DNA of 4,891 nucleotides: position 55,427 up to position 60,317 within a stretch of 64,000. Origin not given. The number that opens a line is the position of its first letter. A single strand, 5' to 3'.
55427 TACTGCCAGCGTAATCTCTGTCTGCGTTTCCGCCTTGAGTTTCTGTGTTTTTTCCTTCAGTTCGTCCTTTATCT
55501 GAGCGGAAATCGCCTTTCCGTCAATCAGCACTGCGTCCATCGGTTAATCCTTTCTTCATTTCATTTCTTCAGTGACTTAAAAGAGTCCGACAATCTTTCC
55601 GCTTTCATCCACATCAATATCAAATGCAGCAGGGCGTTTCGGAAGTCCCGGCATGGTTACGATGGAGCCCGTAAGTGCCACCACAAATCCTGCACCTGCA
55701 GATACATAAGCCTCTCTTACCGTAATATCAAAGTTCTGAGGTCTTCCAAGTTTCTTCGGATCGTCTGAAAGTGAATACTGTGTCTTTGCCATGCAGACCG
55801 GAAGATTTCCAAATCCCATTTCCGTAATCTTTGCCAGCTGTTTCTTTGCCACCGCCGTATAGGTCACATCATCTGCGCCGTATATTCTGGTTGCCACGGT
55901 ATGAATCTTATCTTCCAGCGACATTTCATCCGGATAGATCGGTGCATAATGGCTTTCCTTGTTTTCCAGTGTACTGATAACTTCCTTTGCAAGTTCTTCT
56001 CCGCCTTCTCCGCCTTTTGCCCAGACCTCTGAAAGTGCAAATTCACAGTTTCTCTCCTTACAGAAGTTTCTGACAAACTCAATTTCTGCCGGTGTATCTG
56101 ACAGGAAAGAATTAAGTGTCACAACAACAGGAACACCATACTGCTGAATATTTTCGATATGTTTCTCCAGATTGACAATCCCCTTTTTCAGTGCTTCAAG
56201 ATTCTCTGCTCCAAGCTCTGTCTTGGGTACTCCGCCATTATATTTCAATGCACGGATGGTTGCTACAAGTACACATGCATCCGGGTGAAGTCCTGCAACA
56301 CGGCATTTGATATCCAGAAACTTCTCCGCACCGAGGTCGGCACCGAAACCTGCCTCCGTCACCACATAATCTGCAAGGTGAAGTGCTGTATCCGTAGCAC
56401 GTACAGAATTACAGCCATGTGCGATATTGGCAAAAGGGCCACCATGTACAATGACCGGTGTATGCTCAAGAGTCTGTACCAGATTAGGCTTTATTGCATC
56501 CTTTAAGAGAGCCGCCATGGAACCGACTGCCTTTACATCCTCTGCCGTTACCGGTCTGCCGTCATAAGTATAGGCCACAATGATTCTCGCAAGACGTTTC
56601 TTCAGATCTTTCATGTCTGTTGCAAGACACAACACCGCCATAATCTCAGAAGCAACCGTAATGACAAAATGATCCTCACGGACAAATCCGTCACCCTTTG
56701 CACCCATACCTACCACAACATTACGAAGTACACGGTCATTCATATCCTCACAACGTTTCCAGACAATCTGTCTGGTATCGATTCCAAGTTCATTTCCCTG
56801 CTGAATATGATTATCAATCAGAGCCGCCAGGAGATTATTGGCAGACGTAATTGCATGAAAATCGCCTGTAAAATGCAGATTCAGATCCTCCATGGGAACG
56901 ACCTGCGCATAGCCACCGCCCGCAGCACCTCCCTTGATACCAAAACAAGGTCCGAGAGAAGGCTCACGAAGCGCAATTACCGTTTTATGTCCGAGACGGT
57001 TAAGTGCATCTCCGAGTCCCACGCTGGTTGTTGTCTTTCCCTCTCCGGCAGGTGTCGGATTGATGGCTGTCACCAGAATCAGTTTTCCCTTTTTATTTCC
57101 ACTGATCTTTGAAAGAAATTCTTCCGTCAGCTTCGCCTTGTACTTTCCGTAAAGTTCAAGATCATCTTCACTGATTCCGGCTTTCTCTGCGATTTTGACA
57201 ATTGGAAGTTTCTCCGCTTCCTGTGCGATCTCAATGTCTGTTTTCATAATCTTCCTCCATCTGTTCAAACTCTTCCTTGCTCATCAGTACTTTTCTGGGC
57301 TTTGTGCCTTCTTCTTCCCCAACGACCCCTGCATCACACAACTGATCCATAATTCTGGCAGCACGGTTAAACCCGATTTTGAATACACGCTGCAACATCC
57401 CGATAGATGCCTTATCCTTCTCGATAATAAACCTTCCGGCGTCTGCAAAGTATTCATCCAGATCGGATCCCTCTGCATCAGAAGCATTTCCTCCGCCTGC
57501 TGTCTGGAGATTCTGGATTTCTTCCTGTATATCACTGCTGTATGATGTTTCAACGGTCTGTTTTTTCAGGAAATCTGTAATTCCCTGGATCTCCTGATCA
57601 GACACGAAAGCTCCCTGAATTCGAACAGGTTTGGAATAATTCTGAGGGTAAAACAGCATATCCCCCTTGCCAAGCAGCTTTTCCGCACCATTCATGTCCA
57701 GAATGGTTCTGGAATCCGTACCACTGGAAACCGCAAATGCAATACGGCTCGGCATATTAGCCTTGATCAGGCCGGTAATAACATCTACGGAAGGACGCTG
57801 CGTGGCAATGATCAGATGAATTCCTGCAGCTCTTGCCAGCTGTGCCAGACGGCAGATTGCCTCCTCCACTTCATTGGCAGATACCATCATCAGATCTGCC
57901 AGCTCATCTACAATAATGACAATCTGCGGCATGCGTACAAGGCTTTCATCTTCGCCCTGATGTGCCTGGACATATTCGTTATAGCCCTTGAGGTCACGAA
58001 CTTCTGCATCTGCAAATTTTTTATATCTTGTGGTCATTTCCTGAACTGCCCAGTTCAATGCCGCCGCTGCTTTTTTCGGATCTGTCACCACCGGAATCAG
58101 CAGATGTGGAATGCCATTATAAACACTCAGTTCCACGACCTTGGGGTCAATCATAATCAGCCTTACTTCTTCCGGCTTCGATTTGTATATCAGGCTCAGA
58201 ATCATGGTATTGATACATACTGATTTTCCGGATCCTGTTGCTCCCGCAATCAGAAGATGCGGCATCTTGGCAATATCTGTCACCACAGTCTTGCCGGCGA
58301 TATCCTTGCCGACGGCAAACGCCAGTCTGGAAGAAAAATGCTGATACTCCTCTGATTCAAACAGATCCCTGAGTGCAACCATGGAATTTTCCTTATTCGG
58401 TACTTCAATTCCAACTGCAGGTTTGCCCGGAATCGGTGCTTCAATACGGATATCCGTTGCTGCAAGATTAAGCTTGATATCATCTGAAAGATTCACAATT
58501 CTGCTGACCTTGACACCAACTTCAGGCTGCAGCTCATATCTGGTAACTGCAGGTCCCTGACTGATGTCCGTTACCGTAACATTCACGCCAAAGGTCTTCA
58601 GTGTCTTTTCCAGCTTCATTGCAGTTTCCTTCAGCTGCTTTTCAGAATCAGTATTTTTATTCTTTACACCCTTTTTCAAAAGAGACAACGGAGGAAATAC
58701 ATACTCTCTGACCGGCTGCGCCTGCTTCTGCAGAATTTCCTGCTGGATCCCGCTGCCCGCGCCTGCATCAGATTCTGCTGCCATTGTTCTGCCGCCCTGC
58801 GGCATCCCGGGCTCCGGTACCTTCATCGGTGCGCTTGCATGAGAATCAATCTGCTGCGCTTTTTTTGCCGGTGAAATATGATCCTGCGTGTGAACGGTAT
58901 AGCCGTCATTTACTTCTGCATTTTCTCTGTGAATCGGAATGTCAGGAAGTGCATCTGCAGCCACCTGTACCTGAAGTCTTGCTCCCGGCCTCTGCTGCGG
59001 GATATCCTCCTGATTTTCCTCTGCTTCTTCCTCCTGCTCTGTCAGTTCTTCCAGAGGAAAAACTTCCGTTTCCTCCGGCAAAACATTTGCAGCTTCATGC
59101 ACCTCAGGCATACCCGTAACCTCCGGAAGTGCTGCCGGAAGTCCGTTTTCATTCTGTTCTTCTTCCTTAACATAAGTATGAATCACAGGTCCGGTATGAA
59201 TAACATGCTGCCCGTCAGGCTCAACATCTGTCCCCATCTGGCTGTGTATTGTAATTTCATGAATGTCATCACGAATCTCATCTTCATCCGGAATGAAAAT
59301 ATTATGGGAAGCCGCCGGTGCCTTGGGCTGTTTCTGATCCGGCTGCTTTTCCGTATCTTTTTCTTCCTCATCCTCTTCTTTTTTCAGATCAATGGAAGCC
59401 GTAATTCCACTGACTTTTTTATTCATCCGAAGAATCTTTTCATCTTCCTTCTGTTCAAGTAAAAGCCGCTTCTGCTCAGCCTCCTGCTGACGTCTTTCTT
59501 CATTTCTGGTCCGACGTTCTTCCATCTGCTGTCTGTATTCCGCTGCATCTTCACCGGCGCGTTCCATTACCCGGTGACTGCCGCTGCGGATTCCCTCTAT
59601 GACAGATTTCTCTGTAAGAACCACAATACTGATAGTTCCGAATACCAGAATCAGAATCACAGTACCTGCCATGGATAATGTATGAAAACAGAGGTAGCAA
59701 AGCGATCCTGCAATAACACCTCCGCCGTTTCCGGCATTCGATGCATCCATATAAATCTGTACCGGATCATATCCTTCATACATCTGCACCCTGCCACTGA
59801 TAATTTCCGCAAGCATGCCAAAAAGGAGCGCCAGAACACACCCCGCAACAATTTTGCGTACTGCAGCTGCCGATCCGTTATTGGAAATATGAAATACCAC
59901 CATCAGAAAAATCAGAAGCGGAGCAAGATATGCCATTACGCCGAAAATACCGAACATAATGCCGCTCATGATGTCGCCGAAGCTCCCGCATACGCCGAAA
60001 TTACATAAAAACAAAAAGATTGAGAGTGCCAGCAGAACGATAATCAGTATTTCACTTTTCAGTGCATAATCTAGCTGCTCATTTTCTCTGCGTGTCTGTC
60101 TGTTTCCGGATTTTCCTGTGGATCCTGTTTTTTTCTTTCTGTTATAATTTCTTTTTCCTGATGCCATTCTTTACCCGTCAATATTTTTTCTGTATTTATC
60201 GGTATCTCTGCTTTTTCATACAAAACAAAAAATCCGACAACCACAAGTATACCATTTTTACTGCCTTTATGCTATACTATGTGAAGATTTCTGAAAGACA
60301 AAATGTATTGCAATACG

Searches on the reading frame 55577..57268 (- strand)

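Call 67: search_protein_families(library=pfam, proteins=[window:55577-57268:-], max_evalue=0.000001)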
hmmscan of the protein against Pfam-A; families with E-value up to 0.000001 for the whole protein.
window:55577-57268:- (563 aa): 1 family
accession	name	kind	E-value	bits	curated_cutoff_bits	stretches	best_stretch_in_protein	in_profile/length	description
PF01268.25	FTHFS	-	2.1e-277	921.3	27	1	9-563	1-556/556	Formate--tetrahydrofolate ligase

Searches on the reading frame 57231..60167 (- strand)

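Call 67: search_protein_families(library=pfam, proteins=[window:57231-60167:-], max_evalue=0.000001)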
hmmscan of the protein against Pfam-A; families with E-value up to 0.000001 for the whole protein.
window:57231-60167:- (978 aa): 3 families
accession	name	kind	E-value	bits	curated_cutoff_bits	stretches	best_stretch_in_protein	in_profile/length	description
PF01580.24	FtsK_SpoIIIE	-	4.3e-71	239.3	24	1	599-794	2-221/221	FtsK/SpoIIIE family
PF17854.6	FtsK_alpha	-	1.5e-34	118.6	22.9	1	491-591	1-101/101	FtsK alpha domain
PF09397.16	FtsK_gamma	-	1.1e-25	89.6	30.6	1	902-962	2-62/63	Ftsk gamma domain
